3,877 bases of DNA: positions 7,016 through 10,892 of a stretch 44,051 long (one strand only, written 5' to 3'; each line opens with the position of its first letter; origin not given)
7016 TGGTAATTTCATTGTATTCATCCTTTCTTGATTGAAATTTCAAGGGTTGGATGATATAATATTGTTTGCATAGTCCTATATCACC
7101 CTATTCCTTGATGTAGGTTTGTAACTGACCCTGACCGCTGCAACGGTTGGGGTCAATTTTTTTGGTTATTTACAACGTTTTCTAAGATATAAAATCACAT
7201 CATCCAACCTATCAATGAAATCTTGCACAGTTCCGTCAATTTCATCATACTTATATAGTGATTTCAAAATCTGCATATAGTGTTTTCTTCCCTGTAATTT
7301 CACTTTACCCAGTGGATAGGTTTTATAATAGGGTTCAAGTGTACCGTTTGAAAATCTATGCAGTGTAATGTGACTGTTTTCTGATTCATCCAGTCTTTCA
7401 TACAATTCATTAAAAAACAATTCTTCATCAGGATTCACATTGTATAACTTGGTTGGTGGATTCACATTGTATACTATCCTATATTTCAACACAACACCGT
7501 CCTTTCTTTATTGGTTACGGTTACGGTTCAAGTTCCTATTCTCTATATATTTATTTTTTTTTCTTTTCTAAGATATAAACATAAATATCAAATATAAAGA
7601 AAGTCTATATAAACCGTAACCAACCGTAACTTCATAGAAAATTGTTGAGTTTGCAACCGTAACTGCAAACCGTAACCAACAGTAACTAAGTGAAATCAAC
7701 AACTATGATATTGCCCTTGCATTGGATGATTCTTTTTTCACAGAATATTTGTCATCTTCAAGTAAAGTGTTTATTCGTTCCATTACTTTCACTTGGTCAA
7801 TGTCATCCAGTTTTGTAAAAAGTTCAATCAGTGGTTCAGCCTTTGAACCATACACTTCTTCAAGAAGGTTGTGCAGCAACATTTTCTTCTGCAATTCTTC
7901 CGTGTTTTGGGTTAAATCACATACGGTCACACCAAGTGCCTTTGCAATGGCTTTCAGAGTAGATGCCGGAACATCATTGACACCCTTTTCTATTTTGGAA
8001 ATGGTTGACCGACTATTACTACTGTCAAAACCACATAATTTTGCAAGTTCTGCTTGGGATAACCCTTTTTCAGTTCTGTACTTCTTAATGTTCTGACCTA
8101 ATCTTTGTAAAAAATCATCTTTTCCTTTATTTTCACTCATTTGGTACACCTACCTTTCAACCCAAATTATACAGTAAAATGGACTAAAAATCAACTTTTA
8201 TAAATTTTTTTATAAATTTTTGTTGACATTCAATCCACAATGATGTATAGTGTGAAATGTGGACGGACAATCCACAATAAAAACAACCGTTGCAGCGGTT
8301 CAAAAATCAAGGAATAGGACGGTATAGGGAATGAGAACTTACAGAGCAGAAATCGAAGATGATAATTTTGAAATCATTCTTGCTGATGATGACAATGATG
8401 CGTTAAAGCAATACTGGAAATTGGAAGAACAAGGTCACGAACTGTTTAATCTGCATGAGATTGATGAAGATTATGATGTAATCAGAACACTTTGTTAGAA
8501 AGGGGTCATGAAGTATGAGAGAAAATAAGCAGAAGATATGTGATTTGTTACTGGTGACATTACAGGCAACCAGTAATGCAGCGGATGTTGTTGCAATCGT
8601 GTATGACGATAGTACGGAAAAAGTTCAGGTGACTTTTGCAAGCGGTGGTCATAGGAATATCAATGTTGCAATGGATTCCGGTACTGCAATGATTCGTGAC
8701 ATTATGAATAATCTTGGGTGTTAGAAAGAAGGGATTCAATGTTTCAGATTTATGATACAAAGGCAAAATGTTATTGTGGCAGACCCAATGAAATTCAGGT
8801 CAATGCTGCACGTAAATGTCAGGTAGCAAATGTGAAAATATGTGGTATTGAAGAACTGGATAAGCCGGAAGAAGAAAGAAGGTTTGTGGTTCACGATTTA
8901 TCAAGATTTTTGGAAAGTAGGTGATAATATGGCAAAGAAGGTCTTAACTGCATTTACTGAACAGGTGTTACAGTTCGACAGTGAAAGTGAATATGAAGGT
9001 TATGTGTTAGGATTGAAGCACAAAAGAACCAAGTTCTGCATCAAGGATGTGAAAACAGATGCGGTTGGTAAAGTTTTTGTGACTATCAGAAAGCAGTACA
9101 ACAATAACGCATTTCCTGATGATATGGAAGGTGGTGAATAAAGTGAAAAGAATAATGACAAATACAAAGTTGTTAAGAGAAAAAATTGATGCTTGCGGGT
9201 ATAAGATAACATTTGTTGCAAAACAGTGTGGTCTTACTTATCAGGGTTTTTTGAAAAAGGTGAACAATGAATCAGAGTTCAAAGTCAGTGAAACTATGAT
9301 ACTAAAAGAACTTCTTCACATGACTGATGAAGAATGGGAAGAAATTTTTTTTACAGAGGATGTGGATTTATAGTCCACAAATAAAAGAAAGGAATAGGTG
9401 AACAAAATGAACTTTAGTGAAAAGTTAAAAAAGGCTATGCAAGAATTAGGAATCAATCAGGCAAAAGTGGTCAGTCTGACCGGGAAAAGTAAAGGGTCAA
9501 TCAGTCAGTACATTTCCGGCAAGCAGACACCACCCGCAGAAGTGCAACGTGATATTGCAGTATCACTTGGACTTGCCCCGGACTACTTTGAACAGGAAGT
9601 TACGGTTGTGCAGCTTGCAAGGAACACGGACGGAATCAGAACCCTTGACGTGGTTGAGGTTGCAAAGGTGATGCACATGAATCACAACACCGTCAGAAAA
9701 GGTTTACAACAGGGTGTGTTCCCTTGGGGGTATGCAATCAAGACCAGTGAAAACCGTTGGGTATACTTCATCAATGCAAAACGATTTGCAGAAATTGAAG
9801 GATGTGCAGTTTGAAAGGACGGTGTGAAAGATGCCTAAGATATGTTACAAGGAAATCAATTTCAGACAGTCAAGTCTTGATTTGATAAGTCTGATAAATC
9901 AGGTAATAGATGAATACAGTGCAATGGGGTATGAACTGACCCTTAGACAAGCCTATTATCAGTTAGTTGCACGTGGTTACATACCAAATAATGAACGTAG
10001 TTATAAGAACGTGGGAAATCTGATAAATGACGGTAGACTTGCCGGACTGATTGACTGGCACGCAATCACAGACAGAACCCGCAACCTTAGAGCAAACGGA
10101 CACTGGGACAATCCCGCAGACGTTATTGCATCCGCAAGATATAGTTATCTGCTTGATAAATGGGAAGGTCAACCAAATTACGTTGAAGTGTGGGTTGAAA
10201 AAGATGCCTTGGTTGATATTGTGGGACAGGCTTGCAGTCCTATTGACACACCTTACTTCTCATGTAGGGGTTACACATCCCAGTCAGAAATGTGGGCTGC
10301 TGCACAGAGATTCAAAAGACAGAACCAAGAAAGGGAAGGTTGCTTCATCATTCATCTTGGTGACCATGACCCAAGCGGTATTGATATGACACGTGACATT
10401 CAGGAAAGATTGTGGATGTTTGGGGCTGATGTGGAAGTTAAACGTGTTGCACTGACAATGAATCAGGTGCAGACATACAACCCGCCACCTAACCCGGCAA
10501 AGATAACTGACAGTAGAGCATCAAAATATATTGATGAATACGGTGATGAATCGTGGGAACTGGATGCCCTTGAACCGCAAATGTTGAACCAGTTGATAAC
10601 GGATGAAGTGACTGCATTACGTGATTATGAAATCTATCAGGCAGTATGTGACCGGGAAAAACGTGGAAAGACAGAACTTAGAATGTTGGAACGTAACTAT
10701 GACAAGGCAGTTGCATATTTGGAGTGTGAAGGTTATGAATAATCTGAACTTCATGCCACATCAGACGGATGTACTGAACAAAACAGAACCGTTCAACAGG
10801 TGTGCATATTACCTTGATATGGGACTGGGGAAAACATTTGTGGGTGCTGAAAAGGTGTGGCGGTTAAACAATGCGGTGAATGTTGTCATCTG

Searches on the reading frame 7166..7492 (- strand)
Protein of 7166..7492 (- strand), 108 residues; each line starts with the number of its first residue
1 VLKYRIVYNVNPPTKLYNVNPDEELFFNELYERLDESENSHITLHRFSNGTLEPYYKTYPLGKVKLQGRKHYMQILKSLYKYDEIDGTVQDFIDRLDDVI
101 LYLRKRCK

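Call 8: search_protein_families(library=pfam, proteins=[window:7166-7492:-], max_evalue=0.01)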
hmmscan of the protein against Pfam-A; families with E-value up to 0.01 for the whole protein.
window:7166-7492:- (108 aa): 0 families

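Call 9: search_protein_families(library=phrogs, proteins=[window:7166-7492:-], max_evalue=0.001)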
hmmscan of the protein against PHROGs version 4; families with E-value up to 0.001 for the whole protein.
window:7166-7492:- (108 aa): 1 family
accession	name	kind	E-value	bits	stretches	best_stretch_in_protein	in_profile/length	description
phrog_10777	-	unknown function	7.2e-08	32.8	1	6-105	378-479/482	-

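Call 32: search_protein_families(library=ncbifam, proteins=[window:7166-7492:-], max_evalue=0.01)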
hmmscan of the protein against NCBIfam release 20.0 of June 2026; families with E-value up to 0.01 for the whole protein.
window:7166-7492:- (108 aa): 0 families

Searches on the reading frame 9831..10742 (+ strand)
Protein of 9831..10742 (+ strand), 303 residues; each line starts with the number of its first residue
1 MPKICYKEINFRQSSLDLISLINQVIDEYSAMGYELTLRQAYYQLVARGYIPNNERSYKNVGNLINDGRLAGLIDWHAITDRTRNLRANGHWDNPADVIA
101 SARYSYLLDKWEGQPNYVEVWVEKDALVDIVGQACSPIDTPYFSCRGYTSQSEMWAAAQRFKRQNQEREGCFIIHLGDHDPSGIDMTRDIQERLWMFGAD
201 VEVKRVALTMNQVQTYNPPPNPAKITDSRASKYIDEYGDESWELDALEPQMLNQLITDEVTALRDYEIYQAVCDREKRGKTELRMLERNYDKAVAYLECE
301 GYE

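Call 10: search_protein_families(library=pfam, proteins=[window:9831-10742:+], max_evalue=0.001)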
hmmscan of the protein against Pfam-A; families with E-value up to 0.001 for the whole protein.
window:9831-10742:+ (303 aa): 0 families

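Call 26: find_related_loci(query=window:9831-10742:+, collection=viral_contigs, flank=10000)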
Query window:9831-10742:+ (303 aa) in viral_contigs; peptide patterns used: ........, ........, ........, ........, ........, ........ (x = any residue, [..] = any of these).
21 stretches matched a pattern; 19 encode a relative of the query (tblastn E <= 1e-3); 19 distinct loci.
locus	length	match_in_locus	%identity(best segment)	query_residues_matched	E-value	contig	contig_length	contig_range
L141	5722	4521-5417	84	1-300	2e-177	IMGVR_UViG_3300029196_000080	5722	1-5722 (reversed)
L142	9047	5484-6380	83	1-300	2e-174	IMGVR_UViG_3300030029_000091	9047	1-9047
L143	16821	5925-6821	83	1-300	2e-174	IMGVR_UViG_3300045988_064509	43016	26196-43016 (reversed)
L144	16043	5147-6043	83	1-300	1e-173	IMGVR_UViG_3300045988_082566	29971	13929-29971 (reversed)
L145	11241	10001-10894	82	1-298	4e-171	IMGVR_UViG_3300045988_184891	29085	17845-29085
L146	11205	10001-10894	82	1-298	7e-171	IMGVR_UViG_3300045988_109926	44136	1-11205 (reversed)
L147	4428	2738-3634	82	1-300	3e-175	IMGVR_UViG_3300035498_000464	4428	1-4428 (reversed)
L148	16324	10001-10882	80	3-297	8e-162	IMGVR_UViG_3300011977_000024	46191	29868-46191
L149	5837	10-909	80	1-301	4e-163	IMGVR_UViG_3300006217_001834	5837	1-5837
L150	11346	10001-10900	80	1-301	3e-161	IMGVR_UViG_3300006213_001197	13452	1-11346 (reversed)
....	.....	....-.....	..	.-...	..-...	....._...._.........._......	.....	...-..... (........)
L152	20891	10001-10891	77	1-298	5e-156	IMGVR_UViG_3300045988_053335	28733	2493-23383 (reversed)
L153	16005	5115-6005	77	1-298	5e-156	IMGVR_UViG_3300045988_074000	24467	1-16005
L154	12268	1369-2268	76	1-302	4e-156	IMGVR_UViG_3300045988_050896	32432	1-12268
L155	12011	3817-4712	86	1-300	9e-151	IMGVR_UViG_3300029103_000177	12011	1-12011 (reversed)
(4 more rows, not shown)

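Call 32: search_protein_families(library=ncbifam, proteins=[window:9831-10742:+], max_evalue=0.01)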
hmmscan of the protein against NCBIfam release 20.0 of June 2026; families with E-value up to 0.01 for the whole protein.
window:9831-10742:+ (303 aa): 0 families
